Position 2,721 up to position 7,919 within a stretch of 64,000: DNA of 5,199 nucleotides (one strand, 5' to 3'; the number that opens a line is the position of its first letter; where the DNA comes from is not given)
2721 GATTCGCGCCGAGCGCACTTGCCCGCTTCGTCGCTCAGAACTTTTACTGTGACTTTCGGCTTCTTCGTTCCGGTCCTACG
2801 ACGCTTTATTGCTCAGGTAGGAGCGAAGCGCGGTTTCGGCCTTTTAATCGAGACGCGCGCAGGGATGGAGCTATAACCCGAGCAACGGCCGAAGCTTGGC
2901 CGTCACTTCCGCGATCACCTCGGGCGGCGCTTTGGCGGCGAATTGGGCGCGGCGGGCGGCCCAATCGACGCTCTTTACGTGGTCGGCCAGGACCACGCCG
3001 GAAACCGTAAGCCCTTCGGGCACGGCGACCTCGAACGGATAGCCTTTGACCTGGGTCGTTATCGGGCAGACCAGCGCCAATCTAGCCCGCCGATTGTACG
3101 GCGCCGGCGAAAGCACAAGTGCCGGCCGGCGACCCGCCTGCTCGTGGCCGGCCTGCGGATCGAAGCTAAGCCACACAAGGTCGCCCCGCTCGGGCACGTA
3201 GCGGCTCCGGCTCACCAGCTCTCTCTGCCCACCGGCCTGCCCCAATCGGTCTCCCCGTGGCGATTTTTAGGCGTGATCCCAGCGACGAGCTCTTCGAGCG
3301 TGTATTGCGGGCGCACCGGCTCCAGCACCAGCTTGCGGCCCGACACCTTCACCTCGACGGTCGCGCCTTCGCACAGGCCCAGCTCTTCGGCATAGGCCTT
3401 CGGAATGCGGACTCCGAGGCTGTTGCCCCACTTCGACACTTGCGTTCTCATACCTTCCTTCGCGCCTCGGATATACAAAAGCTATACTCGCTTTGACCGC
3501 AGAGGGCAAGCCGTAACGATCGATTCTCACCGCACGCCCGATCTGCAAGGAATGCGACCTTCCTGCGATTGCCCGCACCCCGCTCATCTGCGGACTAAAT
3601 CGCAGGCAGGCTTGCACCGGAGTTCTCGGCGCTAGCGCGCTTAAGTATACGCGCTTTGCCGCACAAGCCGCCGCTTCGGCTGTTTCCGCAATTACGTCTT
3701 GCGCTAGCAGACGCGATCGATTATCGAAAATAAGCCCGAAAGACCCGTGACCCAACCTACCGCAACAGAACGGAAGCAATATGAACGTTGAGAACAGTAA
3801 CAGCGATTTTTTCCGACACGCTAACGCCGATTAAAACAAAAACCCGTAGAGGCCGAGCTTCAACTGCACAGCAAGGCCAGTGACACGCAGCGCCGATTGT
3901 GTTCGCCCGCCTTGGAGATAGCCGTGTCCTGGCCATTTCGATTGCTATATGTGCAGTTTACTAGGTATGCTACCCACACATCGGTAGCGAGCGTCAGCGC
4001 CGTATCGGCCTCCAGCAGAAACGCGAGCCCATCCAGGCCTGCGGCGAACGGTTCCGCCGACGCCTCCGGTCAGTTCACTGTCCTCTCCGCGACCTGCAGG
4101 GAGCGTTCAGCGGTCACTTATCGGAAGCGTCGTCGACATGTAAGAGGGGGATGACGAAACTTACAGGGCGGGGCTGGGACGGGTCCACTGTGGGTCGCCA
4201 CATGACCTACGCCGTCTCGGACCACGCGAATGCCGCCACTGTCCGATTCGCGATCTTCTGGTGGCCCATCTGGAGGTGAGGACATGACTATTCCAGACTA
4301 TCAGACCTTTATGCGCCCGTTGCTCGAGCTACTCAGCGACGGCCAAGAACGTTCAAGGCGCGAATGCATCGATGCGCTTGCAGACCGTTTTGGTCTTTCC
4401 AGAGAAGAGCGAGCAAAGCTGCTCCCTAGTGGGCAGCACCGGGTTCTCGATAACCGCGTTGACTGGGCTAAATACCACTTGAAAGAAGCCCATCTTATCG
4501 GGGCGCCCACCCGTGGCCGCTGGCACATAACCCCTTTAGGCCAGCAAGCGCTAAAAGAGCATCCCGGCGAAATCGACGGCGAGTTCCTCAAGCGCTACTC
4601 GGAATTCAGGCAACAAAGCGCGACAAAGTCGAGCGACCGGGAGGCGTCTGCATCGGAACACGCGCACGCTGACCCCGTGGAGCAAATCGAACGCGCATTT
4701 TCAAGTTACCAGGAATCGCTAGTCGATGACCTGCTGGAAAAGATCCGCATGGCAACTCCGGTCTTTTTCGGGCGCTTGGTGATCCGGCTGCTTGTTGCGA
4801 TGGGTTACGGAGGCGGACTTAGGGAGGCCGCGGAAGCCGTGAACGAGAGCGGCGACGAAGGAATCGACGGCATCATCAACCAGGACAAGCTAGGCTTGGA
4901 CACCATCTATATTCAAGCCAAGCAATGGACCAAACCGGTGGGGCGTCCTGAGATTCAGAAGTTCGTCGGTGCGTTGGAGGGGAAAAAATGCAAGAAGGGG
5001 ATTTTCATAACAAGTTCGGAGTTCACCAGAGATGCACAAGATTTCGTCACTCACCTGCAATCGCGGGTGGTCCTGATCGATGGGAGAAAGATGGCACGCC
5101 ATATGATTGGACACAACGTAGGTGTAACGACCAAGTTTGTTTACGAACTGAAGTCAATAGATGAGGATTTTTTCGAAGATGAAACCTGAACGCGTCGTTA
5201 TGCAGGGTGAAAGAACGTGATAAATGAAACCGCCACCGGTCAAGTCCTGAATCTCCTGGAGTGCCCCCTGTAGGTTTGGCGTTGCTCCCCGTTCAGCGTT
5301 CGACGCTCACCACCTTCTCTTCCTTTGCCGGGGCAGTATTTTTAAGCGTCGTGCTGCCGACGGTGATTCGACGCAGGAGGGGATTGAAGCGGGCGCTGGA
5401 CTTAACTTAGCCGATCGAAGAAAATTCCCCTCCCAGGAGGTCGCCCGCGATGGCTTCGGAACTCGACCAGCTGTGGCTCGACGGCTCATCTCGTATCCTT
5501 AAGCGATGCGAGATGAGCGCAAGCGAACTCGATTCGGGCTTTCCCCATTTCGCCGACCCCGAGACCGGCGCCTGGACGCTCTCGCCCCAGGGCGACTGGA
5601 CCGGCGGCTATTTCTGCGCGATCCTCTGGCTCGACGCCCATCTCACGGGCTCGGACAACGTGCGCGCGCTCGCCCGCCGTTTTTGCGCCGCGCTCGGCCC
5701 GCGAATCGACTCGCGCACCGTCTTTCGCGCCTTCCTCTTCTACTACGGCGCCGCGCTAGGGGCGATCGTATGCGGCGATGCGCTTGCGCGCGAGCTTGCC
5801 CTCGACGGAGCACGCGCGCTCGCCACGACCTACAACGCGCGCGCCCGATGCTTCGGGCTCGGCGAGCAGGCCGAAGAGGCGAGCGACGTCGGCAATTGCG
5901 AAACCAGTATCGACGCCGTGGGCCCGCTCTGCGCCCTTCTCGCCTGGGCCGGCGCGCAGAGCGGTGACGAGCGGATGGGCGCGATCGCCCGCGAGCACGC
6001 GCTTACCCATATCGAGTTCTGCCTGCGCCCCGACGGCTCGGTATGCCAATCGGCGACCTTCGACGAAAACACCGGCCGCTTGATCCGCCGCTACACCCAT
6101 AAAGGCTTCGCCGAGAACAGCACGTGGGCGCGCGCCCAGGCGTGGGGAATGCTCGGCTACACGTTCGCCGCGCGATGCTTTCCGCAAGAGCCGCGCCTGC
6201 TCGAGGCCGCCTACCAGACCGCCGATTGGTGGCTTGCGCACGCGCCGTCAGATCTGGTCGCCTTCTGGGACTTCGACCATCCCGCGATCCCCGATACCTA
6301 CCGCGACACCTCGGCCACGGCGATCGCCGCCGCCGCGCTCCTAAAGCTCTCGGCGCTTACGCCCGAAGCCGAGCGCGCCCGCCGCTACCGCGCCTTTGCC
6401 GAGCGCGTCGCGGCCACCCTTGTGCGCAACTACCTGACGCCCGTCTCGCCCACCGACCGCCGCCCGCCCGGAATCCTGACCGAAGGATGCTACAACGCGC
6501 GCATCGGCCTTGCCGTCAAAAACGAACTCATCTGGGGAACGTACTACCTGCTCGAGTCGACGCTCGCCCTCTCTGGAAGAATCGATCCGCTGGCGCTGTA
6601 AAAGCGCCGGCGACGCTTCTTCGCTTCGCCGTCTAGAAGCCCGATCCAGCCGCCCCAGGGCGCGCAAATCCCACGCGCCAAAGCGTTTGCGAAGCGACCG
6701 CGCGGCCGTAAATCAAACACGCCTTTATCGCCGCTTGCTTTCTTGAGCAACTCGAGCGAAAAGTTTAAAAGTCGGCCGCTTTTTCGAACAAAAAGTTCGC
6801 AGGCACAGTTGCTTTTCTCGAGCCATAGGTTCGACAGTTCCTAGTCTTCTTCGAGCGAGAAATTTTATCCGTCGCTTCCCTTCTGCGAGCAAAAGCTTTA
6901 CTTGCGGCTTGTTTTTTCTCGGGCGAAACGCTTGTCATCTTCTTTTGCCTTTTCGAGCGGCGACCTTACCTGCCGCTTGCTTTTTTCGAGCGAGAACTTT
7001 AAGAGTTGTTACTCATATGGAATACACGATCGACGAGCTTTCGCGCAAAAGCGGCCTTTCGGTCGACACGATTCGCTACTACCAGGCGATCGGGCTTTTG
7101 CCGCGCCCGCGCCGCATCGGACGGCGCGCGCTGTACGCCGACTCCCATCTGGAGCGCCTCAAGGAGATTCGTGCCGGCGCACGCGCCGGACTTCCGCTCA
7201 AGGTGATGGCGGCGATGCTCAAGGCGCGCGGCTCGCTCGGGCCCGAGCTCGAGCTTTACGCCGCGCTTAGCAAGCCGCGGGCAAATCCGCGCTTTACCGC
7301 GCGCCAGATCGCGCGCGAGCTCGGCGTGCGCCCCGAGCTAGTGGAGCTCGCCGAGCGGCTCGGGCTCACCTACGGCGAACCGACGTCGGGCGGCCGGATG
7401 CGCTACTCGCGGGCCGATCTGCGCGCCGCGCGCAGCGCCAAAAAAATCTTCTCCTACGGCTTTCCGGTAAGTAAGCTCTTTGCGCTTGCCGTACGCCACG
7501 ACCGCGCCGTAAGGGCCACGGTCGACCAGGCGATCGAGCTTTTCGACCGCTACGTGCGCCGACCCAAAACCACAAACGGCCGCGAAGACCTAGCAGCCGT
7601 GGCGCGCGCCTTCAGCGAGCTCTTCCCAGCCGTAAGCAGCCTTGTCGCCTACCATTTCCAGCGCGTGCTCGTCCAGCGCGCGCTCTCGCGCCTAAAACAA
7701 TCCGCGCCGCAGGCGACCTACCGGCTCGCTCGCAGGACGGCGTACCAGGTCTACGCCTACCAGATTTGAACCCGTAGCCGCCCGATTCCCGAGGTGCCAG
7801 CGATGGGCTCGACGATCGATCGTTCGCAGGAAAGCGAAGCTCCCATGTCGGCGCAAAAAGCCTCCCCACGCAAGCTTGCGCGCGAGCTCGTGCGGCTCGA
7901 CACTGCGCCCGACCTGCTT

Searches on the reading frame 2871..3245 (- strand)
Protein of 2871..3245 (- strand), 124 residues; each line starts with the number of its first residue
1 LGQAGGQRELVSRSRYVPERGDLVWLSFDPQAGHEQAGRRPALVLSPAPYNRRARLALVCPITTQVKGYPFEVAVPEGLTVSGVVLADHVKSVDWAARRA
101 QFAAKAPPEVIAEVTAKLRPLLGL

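Call 3: search_protein_families(library=pfam, proteins=[window:2871-3245:-], max_evalue=1)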
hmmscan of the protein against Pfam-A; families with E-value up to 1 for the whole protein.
window:2871-3245:- (124 aa): 3 families
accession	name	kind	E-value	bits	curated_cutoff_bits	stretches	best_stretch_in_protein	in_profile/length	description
PF02452.23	PemK_toxin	-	5.9e-27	94.5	23.1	1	19-121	1-108/109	PemK-like, MazF-like toxin of type II toxin-antitoxin system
PF15131.11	DUF4567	-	0.016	15.9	27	1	30-64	33-67/75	Domain of unknown function (DUF4567)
PF10458.14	Val_tRNA-synt_C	-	0.27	12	25.9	1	101-119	31-49/66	Valyl tRNA synthetase tRNA binding arm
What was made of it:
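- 2871..3245 (-): mazF/pemK toxin (neighbour). Pfam PemK_toxin E = 5.9e-27 (call 3)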

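Call 4: search_protein_families(library=padloc, proteins=[window:2871-3245:-], max_evalue=1)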
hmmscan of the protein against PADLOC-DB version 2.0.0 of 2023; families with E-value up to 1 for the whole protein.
window:2871-3245:- (124 aa): 0 families

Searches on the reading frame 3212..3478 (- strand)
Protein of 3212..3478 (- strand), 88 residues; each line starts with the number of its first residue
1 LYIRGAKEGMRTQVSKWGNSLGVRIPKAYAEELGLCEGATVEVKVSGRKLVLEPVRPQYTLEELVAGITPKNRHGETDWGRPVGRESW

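Call 3: search_protein_families(library=pfam, proteins=[window:3212-3478:-], max_evalue=1)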
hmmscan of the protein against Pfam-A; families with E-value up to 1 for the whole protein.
window:3212-3478:- (88 aa): 2 families
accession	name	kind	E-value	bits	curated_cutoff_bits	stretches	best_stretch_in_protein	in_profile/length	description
PF04014.23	MazE_antitoxin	-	2.6e-13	50.2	24.7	1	14-57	1-45/48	Antidote-toxin recognition MazE, bacterial antitoxin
PF14250.11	AbrB-like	-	0.0095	16.5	25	1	4-49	25-67/70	AbrB-like transcriptional regulator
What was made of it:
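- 3212..3478 (-): mazE antitoxin (neighbour). Pfam MazE_antitoxin E = 2.6e-13 (call 3)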

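Call 4: search_protein_families(library=padloc, proteins=[window:3212-3478:-], max_evalue=1)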
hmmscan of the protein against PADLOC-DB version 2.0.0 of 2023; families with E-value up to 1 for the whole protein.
window:3212-3478:- (88 aa): 0 families

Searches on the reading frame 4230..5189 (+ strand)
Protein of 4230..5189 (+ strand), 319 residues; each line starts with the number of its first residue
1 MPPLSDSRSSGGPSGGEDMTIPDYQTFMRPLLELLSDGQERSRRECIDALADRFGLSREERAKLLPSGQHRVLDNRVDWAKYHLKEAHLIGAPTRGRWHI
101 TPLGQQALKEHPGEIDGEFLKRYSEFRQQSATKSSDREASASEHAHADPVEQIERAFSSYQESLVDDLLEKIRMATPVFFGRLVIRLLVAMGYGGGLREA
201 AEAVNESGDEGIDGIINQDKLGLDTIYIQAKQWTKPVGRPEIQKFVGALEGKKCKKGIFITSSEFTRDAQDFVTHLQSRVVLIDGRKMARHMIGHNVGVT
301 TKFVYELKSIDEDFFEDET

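Call 3: search_protein_families(library=pfam, proteins=[window:4230-5189:+], max_evalue=1)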
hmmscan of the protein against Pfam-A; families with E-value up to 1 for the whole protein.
window:4230-5189:+ (319 aa): 5 families
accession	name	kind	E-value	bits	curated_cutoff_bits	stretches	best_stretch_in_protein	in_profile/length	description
PF04471.18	Mrr_cat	-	6.7e-34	116.9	21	1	174-291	3-114/115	Restriction endonuclease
PF14338.12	Mrr_N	-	7.6e-30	103.3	29.5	1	24-110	1-87/87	Mrr N-terminal domain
PF22722.2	NA-iREase1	-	7.6e-09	36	27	1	202-281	17-97/106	NACHT-associated inactive Restriction Endonuclease 1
PF13156.12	Mrr_cat_2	-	4.6e-05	23.7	22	1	206-293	26-115/127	Restriction endonuclease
PF03179.20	V-ATPase_G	-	0.023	15.7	28.6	1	106-172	33-101/105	Vacuolar (H+)-ATPase G subunit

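Call 4: search_protein_families(library=padloc, proteins=[window:4230-5189:+], max_evalue=1)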
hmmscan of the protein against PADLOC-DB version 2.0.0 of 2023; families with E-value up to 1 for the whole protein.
window:4230-5189:+ (319 aa): 8 families
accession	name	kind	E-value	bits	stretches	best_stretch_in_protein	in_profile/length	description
PDLC03657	mREase_IV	-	1.4e-84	282.1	1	19-317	1-316/317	Type IV methyl-directed restriction enzyme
PDLC04796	PDC-S02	-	4e-24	83.3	1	138-318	206-382/390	-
PDLC04819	PDC-S02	-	2.5e-18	64.4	1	125-291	151-305/334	-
PDLC04806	PDC-S02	-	4.2e-12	44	1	156-306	166-314/324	-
PDLC03663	mREase_IV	-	4.1e-11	40.3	1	175-289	412-520/544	Type IV methyl-directed restriction enzyme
PDLC04815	PDC-S02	-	9.9e-10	36.2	1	150-291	179-317/346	-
PDLC03206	mREase_II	-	0.0025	14.4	1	234-292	340-396/434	Type II methyl-directed restriction enzyme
PDLC03051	REase_MTase_I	-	0.009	11.1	1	209-262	74-125/1591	Type I restriction enzyme-methyltransferase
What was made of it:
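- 4230..5189 (+): Mrr type IV restriction enzyme (neighbour). Pfam Mrr_N plus Mrr_cat; PADLOC mREase_IV E = 1.4e-84 (calls 3, 4)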

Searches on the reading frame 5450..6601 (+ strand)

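Call 3: search_protein_families(library=pfam, proteins=[window:5450-6601:+], max_evalue=1)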
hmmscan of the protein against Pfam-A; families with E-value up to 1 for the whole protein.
window:5450-6601:+ (383 aa): 2 families
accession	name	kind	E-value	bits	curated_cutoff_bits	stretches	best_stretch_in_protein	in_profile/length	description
PF07470.19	Glyco_hydro_88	-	0.0024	17.3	26.6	1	199-325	163-298/352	Glycosyl Hydrolase Family 88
PF11152.14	CCB2_CCB4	-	0.12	12.1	26.3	1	321-373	43-94/195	Cofactor assembly of complex C subunit B, CCB2/CCB4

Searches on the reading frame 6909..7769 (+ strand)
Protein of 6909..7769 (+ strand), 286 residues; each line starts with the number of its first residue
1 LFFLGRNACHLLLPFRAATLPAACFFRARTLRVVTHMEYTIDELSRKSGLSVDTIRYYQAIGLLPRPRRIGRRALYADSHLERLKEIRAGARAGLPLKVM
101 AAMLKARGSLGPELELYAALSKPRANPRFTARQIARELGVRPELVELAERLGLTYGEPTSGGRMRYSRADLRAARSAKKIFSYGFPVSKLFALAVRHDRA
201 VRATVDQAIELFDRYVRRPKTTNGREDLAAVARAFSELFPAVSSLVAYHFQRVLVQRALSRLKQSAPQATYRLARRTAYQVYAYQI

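Call 3: search_protein_families(library=pfam, proteins=[window:6909-7769:+], max_evalue=1)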
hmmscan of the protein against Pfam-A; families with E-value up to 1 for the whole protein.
window:6909-7769:+ (286 aa): 9 families
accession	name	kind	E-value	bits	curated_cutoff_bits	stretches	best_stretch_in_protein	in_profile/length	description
PF13411.12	MerR_1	-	1.6e-20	73.4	21.6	2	39-105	1-67/69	MerR HTH family regulatory protein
PF00376.29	MerR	-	3.2e-11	43.3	28.2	1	40-73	1-35/38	MerR family regulatory protein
PF12728.13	HTH_17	-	0.00011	22.8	27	1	39-85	2-47/51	Helix-turn-helix domain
PF13412.12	HTH_24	-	0.00016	21.6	21.9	0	40-58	19-37/48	Winged helix-turn-helix DNA-binding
PF13565.12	HTH_32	-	0.018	16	33.7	1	62-140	16-57/73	Homeodomain-like domain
PF13404.12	HTH_AsnC-type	-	0.024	14.9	27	0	125-142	14-31/42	AsnC-type helix-turn-helix domain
PF04539.22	Sigma70_r3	-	0.11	13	25.3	1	131-154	10-33/78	Sigma-70 region 3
PF17782.7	DprA_WH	-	0.13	12.7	22.9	0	40-55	27-42/61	DprA winged helix domain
PF01381.28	HTH_3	-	0.2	12.2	23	0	37-58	8-29/55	Helix-turn-helix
